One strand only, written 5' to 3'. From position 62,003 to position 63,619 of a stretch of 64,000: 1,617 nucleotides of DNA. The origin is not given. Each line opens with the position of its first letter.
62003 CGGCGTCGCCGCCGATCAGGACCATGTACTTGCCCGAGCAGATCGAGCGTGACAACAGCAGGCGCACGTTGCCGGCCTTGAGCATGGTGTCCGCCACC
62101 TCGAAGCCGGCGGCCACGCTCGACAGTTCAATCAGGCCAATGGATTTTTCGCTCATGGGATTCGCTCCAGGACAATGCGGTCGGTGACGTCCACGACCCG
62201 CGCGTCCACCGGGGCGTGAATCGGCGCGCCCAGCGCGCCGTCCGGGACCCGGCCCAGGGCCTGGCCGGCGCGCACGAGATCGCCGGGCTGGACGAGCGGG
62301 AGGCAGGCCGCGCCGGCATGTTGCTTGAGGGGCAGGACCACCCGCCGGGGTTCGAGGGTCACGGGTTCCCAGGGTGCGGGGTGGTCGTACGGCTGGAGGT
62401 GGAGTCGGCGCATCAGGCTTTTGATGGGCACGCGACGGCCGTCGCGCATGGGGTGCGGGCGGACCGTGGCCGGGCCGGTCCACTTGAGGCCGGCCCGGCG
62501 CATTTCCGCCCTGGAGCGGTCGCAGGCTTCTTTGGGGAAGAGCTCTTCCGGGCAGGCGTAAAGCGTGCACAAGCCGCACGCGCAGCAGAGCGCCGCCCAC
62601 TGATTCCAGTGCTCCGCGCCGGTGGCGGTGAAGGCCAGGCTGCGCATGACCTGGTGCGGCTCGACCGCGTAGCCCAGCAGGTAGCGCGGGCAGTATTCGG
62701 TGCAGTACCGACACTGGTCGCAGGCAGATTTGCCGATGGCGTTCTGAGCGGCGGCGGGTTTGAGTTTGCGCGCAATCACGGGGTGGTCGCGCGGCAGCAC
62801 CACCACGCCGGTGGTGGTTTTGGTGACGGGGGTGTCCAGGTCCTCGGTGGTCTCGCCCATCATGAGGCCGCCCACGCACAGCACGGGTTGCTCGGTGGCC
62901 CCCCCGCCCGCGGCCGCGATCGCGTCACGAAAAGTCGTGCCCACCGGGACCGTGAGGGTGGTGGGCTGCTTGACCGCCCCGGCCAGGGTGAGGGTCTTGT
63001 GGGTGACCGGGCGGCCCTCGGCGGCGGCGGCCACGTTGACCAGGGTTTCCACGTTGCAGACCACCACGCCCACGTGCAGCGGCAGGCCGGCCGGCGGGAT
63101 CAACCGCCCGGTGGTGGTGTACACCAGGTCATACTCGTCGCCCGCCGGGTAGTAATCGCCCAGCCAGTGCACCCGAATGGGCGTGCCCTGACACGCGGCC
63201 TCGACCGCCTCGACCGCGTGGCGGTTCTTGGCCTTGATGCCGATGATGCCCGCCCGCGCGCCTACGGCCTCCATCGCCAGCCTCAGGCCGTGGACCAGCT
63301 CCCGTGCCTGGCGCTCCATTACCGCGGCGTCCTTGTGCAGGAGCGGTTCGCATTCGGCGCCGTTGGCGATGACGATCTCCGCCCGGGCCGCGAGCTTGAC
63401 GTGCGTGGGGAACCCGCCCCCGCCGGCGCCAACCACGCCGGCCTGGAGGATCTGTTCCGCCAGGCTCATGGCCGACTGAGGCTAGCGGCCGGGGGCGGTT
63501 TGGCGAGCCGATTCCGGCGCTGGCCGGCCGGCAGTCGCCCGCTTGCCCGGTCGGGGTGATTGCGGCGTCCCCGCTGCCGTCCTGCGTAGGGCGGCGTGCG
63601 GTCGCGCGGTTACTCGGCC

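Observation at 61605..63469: Stand-alone PduS-like / PduT-like electron-transfer pair with no other microcompartment genes in view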

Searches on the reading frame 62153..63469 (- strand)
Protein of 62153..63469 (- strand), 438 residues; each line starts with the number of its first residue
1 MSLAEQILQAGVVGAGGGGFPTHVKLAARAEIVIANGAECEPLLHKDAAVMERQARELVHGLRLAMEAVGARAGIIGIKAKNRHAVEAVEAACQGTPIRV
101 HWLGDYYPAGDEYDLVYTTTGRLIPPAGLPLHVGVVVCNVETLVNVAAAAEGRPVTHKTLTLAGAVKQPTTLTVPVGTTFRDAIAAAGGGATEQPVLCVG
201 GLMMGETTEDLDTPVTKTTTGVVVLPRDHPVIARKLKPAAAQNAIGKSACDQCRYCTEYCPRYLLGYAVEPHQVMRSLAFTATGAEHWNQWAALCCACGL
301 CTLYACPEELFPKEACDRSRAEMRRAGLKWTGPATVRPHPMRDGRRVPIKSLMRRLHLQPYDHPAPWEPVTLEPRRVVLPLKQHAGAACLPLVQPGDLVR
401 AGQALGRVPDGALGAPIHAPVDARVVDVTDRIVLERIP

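Call 3: search_protein_families(library=pfam, proteins=[window:62153-63469:-], max_evalue=0.01)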
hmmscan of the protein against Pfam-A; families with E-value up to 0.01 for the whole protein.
window:62153-63469:- (438 aa): 7 families
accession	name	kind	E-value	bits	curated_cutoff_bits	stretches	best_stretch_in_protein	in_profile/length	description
PF01512.22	Complex1_51K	-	2.9e-44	151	31.2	1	8-147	2-149/150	Nuo51 FMN-binding domain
PF13534.11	Fer4_17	-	1.4e-15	58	22.2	1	249-310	1-60/61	4Fe-4S dicluster domain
PF13375.12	RnfC_N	-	8.8e-15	55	25.6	1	373-433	26-85/101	RnfC Barrel sandwich hybrid domain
PF10531.15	SLBB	-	2.4e-09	37.3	27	1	161-205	3-53/55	SLBB domain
PF22461.2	SLBB_2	-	9.2e-05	22.9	27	1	162-193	5-37/79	SLBB domain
PF13187.11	Fer4_9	-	0.00021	21.7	27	1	249-309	1-50/52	4Fe-4S dicluster domain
PF12838.12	Fer4_7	-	0.0087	16.9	27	0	250-308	2-50/52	4Fe-4S dicluster domain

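Call 5: find_encoding_contigs(protein=window:62153-63469:-, flank=10000, max_places=10)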
Protein window:62153-63469:- (438 aa): no gene with exactly this product is on record in the collection.

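Call 6: search_protein_families(library=ncbifam, proteins=[window:62153-63469:-], max_evalue=0.01)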
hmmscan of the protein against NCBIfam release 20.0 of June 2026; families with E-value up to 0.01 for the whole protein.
window:62153-63469:- (438 aa): 8 families
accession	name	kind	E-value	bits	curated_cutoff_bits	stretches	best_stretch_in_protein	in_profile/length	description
TIGR01945.1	rnfC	subfamily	2.1e-73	247.3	245.95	2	3-310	124-418/435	RnfABCDGE type electron transport complex subunit C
NF003454.1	PRK05035.1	equivalog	2.8e-62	211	345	2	3-309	126-421/556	electron transport complex subunit RsxC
TIGR04481.1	PR_assoc_PrdC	equivalog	3.7e-62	210.5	490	2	4-224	77-304/425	proline reductase-associated electron transfer protein PrdC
NF041837.1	rnfC_Methano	equivalog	2.4e-33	115.7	650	3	116-308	237-411/438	Rnf electron transport complex subunit RnfC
TIGR01959.1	nuoF_fam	equivalog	4.4e-12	45.1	558.65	1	5-105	40-145/410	NADH-quinone oxidoreductase subunit NuoF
NF008436.0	PRK11278.1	equivalog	2.3e-07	30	749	1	5-124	53-196/448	NADH-quinone oxidoreductase subunit NuoF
NF010120.0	PRK13596.1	equivalog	1e-06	27.6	389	1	4-94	44-141/433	NADH-quinone oxidoreductase subunit NuoF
NF045663.1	diclust_near_Sec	equivalog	2.6e-06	25.8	530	1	215-327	273-386/759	pyridine nucleotide-disulfide oxidoreductase/dicluster-binding protein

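Call 7: find_homologous_proteins(query=window:62153-63469:-, max_evalue=1e-30)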
Query window:62153-63469:- (438 aa): 6982 proteins with E <= 1e-30 among 8000 candidates; the best 120 are listed.
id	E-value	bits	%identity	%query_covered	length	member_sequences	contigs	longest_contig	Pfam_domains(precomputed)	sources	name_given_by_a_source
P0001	9.2e-295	996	100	100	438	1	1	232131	PF13375.13,PF10531.16,PF13534.12,PF01512.23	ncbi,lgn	-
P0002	7.1e-267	904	90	100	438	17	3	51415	PF13375.13,PF10531.16,PF22461.3,PF13534.12,PF01512.23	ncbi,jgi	jgi:Na+-translocating ferredoxin:NAD+ oxidoreductase RnfC subunit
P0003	7.5e-258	874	86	100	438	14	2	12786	PF13375.13,PF10531.16,PF13534.12,PF01512.23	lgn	-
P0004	9.3e-252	854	84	100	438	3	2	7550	PF13375.13,PF10531.16,PF13534.12,PF01512.23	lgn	-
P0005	1.1e-251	854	84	100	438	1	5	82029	PF13375.13,PF10531.16,PF13534.12,PF01512.23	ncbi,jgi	jgi:Na+-translocating ferredoxin:NAD+ oxidoreductase RnfC subunit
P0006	1.3e-251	853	84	100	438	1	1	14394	PF13375.13,PF10531.16,PF13534.12,PF01512.23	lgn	-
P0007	2.4e-249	846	84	100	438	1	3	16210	PF13375.13,PF10531.16,PF13534.12,PF01512.23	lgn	-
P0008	1.7e-248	843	84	100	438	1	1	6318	PF13375.13,PF10531.16,PF13534.12,PF01512.23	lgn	-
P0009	3.2e-248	842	83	100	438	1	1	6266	PF13375.13,PF10531.16,PF13534.12,PF01512.23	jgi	jgi:Na+-translocating ferredoxin:NAD+ oxidoreductase RnfC subunit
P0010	1.6e-245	833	83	100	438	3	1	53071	PF13375.13,PF10531.16,PF13534.12,PF01512.23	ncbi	-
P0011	1.5e-243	827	82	100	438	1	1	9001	PF13375.13,PF10531.16,PF13534.12,PF01512.23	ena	-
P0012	5.8e-243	825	81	100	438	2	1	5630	PF13375.13,PF10531.16,PF13534.12,PF01512.23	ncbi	-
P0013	2.1e-242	823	81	100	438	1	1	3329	PF13375.13,PF10531.16,PF13534.12,PF01512.23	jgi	jgi:Na+-translocating ferredoxin:NAD+ oxidoreductase RnfC subunit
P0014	4.0e-242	822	81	100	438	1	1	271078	PF13375.13,PF10531.16,PF13534.12,PF01512.23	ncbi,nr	ncbi:MAG: 4Fe-4S dicluster domain-containing protein [Verrucomicrobia bacterium]|nr:4Fe-4S dicluster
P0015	1.2e-241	821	81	100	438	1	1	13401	PF13375.13,PF10531.16,PF13534.12,PF01512.23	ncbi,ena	-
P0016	1.1e-239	814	81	100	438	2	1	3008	PF13375.13,PF10531.16,PF13534.12,PF01512.23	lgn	-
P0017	4.0e-235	799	78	100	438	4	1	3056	PF13375.13,PF10531.16,PF13534.12,PF01512.23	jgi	jgi:Na+-translocating ferredoxin:NAD+ oxidoreductase RnfC subunit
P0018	6.1e-233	792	79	100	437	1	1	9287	PF13375.13,PF10531.16,PF13534.12,PF01512.23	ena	-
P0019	2.7e-230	783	78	100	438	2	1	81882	PF13375.13,PF10531.16,PF13534.12,PF01512.23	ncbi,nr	ncbi:MAG: NADH dehydrogenase subunit [Verrucomicrobia bacterium]|nr:NADH dehydrogenase subunit [Verr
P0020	3.6e-229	780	76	100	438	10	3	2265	PF13375.13,PF10531.16,PF13534.12,PF01512.23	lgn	-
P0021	5.4e-228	776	76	100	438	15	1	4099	PF13375.13,PF10531.16,PF13534.12,PF01512.23,PF13187.12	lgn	-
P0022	6.5e-228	775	78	100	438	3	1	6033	PF13375.13,PF10531.16,PF13534.12,PF01512.23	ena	-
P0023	8.7e-228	775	78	100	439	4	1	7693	PF13375.13,PF10531.16,PF13534.12,PF01512.23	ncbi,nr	ncbi:MAG: 4Fe-4S dicluster domain-containing protein [Chloroflexi bacterium]|nr:4Fe-4S dicluster dom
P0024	6.3e-227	772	76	100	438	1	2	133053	PF13375.13,PF10531.16,PF13534.12,PF01512.23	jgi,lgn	jgi:Na+-translocating ferredoxin:NAD+ oxidoreductase RnfC subunit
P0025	3.5e-226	770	76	100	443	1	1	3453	PF13375.13,PF10531.16,PF13534.12,PF01512.23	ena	-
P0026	1.9e-225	767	76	100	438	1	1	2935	PF13375.13,PF10531.16,PF13534.12,PF01512.23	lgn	-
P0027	7.2e-225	765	76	99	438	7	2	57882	PF13375.13,PF10531.16,PF13534.12,PF01512.23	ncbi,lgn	-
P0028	7.3e-225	765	74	100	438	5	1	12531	PF13375.13,PF10531.16,PF13534.12,PF01512.23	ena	-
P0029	1.1e-224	765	76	100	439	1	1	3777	PF13375.13,PF10531.16,PF13534.12,PF01512.23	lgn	-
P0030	1.5e-224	764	76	99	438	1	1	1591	PF13375.13,PF10531.16,PF13534.12,PF01512.23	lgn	-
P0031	1.8e-224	764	77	100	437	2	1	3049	PF13375.13,PF10531.16,PF13534.12,PF01512.23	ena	-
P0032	6.5e-224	762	77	100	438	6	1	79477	PF13375.13,PF10531.16,PF13534.12,PF01512.23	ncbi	-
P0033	3.7e-223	760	76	100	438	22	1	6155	PF13375.13,PF10531.16,PF13534.12,PF01512.23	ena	-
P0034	5.1e-223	759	76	100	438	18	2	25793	PF13375.13,PF10531.16,PF13534.12,PF01512.23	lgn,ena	-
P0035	8.0e-223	759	75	100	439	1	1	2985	PF13375.13,PF10531.16,PF13534.12,PF01512.23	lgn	-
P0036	1.2e-222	758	74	100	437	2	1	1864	PF13375.13,PF10531.16,PF13534.12,PF01512.23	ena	-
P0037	6.2e-222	756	76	100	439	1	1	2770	PF13375.13,PF10531.16,PF13534.12,PF01512.23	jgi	jgi:Na+-translocating ferredoxin:NAD+ oxidoreductase RnfC subunit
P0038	8.9e-222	755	75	100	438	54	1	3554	PF13375.13,PF10531.16,PF13534.12,PF01512.23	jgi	jgi:Na+-translocating ferredoxin:NAD+ oxidoreductase RnfC subunit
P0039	1.1e-221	755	74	100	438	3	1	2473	PF13375.13,PF10531.16,PF13534.12,PF01512.23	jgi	jgi:Na+-translocating ferredoxin:NAD+ oxidoreductase RnfC subunit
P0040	1.4e-221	755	75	100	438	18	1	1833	PF13375.13,PF10531.16,PF13534.12,PF01512.23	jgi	jgi:Na+-translocating ferredoxin:NAD+ oxidoreductase RnfC subunit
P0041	1.5e-221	754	75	100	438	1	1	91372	PF13375.13,PF10531.16,PF13534.12,PF01512.23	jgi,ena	-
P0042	1.8e-221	754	76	100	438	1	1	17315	PF13375.13,PF10531.16,PF13534.12,PF01512.23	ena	-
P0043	3.2e-221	753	75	100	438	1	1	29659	PF13375.13,PF10531.16,PF13534.12,PF01512.23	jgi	jgi:Na+-translocating ferredoxin:NAD+ oxidoreductase RnfC subunit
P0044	4.1e-221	753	75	100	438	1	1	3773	PF13375.13,PF10531.16,PF13534.12,PF01512.23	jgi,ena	-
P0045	4.3e-221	753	76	100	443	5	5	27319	PF13375.13,PF10531.16,PF13534.12,PF01512.23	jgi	jgi:Na+-translocating ferredoxin:NAD+ oxidoreductase RnfC subunit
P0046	5.1e-221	753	73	100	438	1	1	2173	PF13375.13,PF10531.16,PF13534.12,PF01512.23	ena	-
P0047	5.6e-221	753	74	100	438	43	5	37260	PF13375.13,PF10531.16,PF13534.12,PF01512.23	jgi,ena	jgi:Na+-translocating ferredoxin:NAD+ oxidoreductase RnfC subunit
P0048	9.6e-221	752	74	100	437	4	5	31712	PF13375.13,PF10531.16,PF13534.12,PF01512.23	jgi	jgi:Na+-translocating ferredoxin:NAD+ oxidoreductase RnfC subunit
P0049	9.8e-221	752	74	100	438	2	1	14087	PF13375.13,PF10531.16,PF13534.12,PF01512.23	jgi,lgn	jgi:Na+-translocating ferredoxin:NAD+ oxidoreductase RnfC subunit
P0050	1.3e-220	751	75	100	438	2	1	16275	PF13375.13,PF10531.16,PF13534.12,PF01512.23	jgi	jgi:Na+-translocating ferredoxin:NAD+ oxidoreductase RnfC subunit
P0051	1.7e-220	751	75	100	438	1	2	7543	PF13375.13,PF10531.16,PF13534.12,PF01512.23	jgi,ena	-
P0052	1.7e-220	751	75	99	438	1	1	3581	PF13375.13,PF10531.16,PF13534.12,PF01512.23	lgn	-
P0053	1.9e-220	751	75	100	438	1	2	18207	PF13375.13,PF10531.16,PF13534.12,PF01512.23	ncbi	-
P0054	2.3e-220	751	76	100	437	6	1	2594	PF13375.13,PF10531.16,PF13534.12,PF01512.23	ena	-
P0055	2.3e-220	751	74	100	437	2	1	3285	PF13375.13,PF10531.16,PF13534.12,PF01512.23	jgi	jgi:Na+-translocating ferredoxin:NAD+ oxidoreductase RnfC subunit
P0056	2.6e-220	750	75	100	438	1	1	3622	PF13375.13,PF10531.16,PF13534.12,PF01512.23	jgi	jgi:Na+-translocating ferredoxin:NAD+ oxidoreductase RnfC subunit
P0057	2.9e-220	750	75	100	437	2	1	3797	PF13375.13,PF10531.16,PF13534.12,PF01512.23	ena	-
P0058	3.6e-220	750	76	93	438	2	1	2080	PF13375.13,PF10531.16,PF13534.12,PF01512.23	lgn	-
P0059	4.5e-220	750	76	95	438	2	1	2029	PF13375.13,PF10531.16,PF13534.12,PF01512.23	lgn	-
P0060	4.7e-220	749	75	100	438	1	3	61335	PF13375.13,PF10531.16,PF13534.12,PF01512.23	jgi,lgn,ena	jgi:Na+-translocating ferredoxin:NAD+ oxidoreductase RnfC subunit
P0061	4.8e-220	749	76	100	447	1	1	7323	PF13375.13,PF10531.16,PF13534.12,PF01512.23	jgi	jgi:Na+-translocating ferredoxin:NAD+ oxidoreductase RnfC subunit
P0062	7.0e-220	749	74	100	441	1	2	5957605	PF13375.13,PF10531.16,PF13534.12,PF01512.23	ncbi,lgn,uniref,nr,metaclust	ncbi:4Fe-4S dicluster domain-containing protein [Opitutus terrae]|uniref:Respiratory-chain NADH dehy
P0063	8.9e-220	749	75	100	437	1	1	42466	PF13375.13,PF10531.16,PF13534.12,PF01512.23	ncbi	-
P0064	9.6e-220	748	75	100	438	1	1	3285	PF13375.13,PF10531.16,PF13534.12,PF01512.23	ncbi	-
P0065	9.6e-220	748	75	100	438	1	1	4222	PF13375.13,PF10531.16,PF13534.12,PF01512.23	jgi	jgi:Na+-translocating ferredoxin:NAD+ oxidoreductase RnfC subunit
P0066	1.1e-219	748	75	100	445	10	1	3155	PF13375.13,PF10531.16,PF13534.12,PF01512.23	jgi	-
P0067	1.5e-219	748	75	100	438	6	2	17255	PF13375.13,PF10531.16,PF13534.12,PF01512.23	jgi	jgi:Na+-translocating ferredoxin:NAD+ oxidoreductase RnfC subunit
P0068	1.9e-219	748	75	100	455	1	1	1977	PF13375.13,PF10531.16,PF13534.12,PF01512.23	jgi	jgi:Na+-translocating ferredoxin:NAD+ oxidoreductase RnfC subunit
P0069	2.1e-219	747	76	99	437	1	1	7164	PF13375.13,PF10531.16,PF13534.12,PF01512.23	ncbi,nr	ncbi:MAG: 4Fe-4S dicluster domain-containing protein [Verrucomicrobia bacterium]|nr:4Fe-4S dicluster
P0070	2.2e-219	747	75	100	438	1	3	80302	PF13375.13,PF10531.16,PF13534.12,PF01512.23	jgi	-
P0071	2.6e-219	747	75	100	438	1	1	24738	PF13375.13,PF10531.16,PF13534.12,PF01512.23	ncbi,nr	ncbi:MAG TPA: 4Fe-4S dicluster domain-containing protein [Opitutaceae bacterium]|nr:4Fe-4S dicluster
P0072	2.8e-219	747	75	100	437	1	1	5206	PF13375.13,PF10531.16,PF13534.12,PF01512.23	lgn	-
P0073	3.1e-219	747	73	100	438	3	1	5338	PF13375.13,PF10531.16,PF13534.12,PF01512.23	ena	-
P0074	3.4e-219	747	73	100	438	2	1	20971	PF13375.13,PF10531.16,PF13534.12,PF01512.23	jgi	jgi:Na+-translocating ferredoxin:NAD+ oxidoreductase RnfC subunit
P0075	3.9e-219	746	75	100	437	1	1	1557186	PF13375.13,PF10531.16,PF13534.12,PF01512.23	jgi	jgi:Na+-translocating ferredoxin:NAD+ oxidoreductase RnfC subunit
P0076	4.4e-219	746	74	100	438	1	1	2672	PF13375.13,PF10531.16,PF13534.12,PF01512.23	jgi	jgi:Na+-translocating ferredoxin:NAD+ oxidoreductase RnfC subunit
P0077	4.6e-219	746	75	100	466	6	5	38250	PF13375.13,PF10531.16,PF13534.12,PF01512.23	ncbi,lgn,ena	-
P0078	4.8e-219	746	73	100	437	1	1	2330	PF13375.13,PF10531.16,PF13534.12,PF01512.23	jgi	jgi:Na+-translocating ferredoxin:NAD+ oxidoreductase RnfC subunit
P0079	4.8e-219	746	75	100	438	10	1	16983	PF13375.13,PF10531.16,PF13534.12,PF01512.23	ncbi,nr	ncbi:MAG TPA: 4Fe-4S dicluster domain-containing protein [Opitutaceae bacterium]|nr:4Fe-4S dicluster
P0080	5.5e-219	746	74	100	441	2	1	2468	PF13375.13,PF13534.12,PF01512.23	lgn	-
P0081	5.6e-219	746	75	100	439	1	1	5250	PF13375.13,PF10531.16,PF13534.12,PF01512.23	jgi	jgi:Na+-translocating ferredoxin:NAD+ oxidoreductase RnfC subunit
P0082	6.7e-219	746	74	99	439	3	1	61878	PF13375.13,PF10531.16,PF13534.12,PF01512.23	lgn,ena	-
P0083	7.8e-219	745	76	100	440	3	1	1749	PF13375.13,PF10531.16,PF13534.12,PF01512.23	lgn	-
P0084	8.2e-219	745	74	100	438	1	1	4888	PF13375.13,PF10531.16,PF13534.12,PF01512.23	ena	-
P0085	8.6e-219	745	76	99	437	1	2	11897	PF13375.13,PF10531.16,PF13534.12,PF01512.23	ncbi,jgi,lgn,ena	-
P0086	1.4e-218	745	75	100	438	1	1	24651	PF13375.13,PF10531.16,PF13534.12,PF01512.23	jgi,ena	-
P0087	1.9e-218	744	74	100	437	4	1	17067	PF13375.13,PF10531.16,PF13534.12,PF01512.23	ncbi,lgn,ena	-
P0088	2.1e-218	744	74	100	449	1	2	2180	PF13375.13,PF10531.16,PF13534.12,PF01512.23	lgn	-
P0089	2.2e-218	744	75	100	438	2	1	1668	PF13375.13,PF10531.16,PF13534.12,PF01512.23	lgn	-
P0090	2.3e-218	744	74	100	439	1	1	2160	PF13375.13,PF10531.16,PF13534.12,PF01512.23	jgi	jgi:Na+-translocating ferredoxin:NAD+ oxidoreductase RnfC subunit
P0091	2.7e-218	744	73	100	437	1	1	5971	PF13375.13,PF10531.16,PF13534.12,PF01512.23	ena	-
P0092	2.9e-218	744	76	100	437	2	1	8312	PF13375.13,PF10531.16,PF13534.12,PF01512.23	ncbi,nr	ncbi:MAG: SLBB domain-containing protein [Verrucomicrobiae bacterium]|nr:SLBB domain-containing prot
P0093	3.1e-218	744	74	100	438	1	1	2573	PF13375.13,PF10531.16,PF13534.12,PF01512.23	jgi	jgi:Na+-translocating ferredoxin:NAD+ oxidoreductase RnfC subunit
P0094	3.3e-218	743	72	100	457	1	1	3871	PF13375.13,PF10531.16,PF13534.12,PF01512.23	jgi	-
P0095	3.8e-218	743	75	100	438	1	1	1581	PF13375.13,PF10531.16,PF13534.12,PF01512.23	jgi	jgi:Na+-translocating ferredoxin:NAD+ oxidoreductase RnfC subunit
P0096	4.0e-218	743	73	100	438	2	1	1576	PF13375.13,PF10531.16,PF13534.12,PF01512.23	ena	-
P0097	4.1e-218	743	75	93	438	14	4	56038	PF13375.13,PF10531.16,PF13534.12,PF01512.23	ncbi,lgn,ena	-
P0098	5.1e-218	743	73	100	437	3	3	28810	PF13375.13,PF10531.16,PF13534.12,PF01512.23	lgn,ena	-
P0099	5.1e-218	743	74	100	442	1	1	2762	PF13375.13,PF10531.16,PF13534.12,PF01512.23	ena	-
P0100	6.8e-218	742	74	100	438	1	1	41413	PF13375.13,PF10531.16,PF13534.12,PF01512.23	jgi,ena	-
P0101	8.4e-218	742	73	100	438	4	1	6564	PF13375.13,PF10531.16,PF13534.12,PF01512.23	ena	-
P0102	1.1e-217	742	74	100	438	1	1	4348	PF13375.13,PF10531.16,PF13534.12,PF01512.23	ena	-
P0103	1.1e-217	742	76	100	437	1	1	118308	PF13375.13,PF10531.16,PF13534.12,PF01512.23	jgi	jgi:Na+-translocating ferredoxin:NAD+ oxidoreductase RnfC subunit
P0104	1.2e-217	742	73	100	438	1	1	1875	PF13375.13,PF10531.16,PF13534.12,PF01512.23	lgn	-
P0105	1.5e-217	741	73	100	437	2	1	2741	PF13375.13,PF10531.16,PF13534.12,PF01512.23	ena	-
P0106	1.7e-217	741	74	99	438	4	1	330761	PF13375.13,PF10531.16,PF13534.12,PF01512.23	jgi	jgi:Na+-translocating ferredoxin:NAD+ oxidoreductase RnfC subunit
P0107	1.7e-217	741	74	100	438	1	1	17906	PF13375.13,PF10531.16,PF13534.12,PF01512.23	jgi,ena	-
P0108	1.8e-217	741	73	100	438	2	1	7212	PF13375.13,PF10531.16,PF13534.12,PF01512.23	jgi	-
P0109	1.9e-217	741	74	100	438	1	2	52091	PF13375.13,PF10531.16,PF13534.12,PF01512.23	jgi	jgi:Na+-translocating ferredoxin:NAD+ oxidoreductase RnfC subunit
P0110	2.1e-217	741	72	100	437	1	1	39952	PF13375.13,PF10531.16,PF13534.12,PF01512.23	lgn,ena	-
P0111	2.2e-217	741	73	100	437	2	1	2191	PF13375.13,PF10531.16,PF13534.12,PF01512.23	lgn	-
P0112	2.3e-217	741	73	100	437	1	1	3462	PF13375.13,PF10531.16,PF13534.12,PF01512.23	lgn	-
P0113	2.4e-217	741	75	93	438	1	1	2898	PF13375.13,PF10531.16,PF13534.12,PF01512.23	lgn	-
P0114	3.1e-217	740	72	100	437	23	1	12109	PF13375.13,PF10531.16,PF13534.12,PF01512.23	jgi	jgi:Na+-translocating ferredoxin:NAD+ oxidoreductase RnfC subunit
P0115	3.2e-217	740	75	100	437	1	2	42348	PF13375.13,PF10531.16,PF13534.12,PF01512.23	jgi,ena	-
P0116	3.6e-217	740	73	100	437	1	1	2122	PF13375.13,PF10531.16,PF13534.12,PF01512.23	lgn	-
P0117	3.7e-217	740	74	100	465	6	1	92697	PF13375.13,PF10531.16,PF13534.12,PF01512.23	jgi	-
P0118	4.1e-217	740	73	100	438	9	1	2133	PF13375.13,PF10531.16,PF13534.12,PF01512.23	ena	-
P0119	4.9e-217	740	74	100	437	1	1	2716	PF13375.13,PF10531.16,PF13534.12,PF01512.23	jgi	-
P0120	5.6e-217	739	73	100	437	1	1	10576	PF13375.13,PF10531.16,PF13534.12,PF01512.23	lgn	-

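Call 8: find_encoding_contigs(protein=P0001, flank=10000, max_places=4)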
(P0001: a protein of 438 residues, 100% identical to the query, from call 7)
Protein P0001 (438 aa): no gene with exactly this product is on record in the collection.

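Call 9: find_encoding_contigs(protein=P0062, flank=10000, max_places=3)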
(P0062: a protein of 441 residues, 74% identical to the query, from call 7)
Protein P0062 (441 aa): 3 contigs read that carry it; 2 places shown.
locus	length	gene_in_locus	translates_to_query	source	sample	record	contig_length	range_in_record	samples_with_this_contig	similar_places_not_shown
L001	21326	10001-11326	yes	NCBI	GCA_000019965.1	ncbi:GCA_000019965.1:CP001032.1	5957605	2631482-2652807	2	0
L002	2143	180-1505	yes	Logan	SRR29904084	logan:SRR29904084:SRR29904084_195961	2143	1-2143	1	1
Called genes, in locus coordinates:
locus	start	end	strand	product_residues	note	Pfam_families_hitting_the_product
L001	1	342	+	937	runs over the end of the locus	PF07715:Plug (weak)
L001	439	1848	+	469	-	PF07690:MFS_1, PF12832:MFS_1_like (weak), PF13347:MFS_2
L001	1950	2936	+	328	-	PF00356:LacI, PF00532:Peripla_BP_1 (weak), PF13377:Peripla_BP_3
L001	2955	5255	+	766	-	PF02837:Glyco_hydro_2_N, PF00703:Glyco_hydro_2, PF02836:Glyco_hydro_2_C, PF16355:DUF4982, PF18565:Glyco_hydro2_C5 (weak)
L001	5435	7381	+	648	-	PF00012:HSP70, PF06723:MreB_Mbl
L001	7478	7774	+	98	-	PF00166:Cpn10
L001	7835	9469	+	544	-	PF00118:Cpn60_TCP1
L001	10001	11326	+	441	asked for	PF01512:Complex1_51K, PF10531:SLBB, PF13534:Fer4_17, PF13375:RnfC_N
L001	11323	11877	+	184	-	PF00936:BMC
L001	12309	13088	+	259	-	PF12706:Lactamase_B_2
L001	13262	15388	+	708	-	PF22745:Nlig-Ia, PF01653:DNA_ligase_aden, PF03120:OB_DNA_ligase, PF03119:DNA_ligase_ZBD, PF12826:HHH_2 (faint), PF14520:HHH_5 (faint), PF00533:BRCT (weak)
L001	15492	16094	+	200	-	PF02082:Rrf2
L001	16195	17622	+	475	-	PF07396:Porin_O_P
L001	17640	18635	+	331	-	PF01547:SBP_bac_1, PF13531:SBP_bac_11, PF13343:SBP_bac_6 (weak)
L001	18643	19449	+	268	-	PF24827:AstE_AspA_cat (weak)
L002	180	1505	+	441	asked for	PF01512:Complex1_51K, PF10531:SLBB, PF13534:Fer4_17, PF13375:RnfC_N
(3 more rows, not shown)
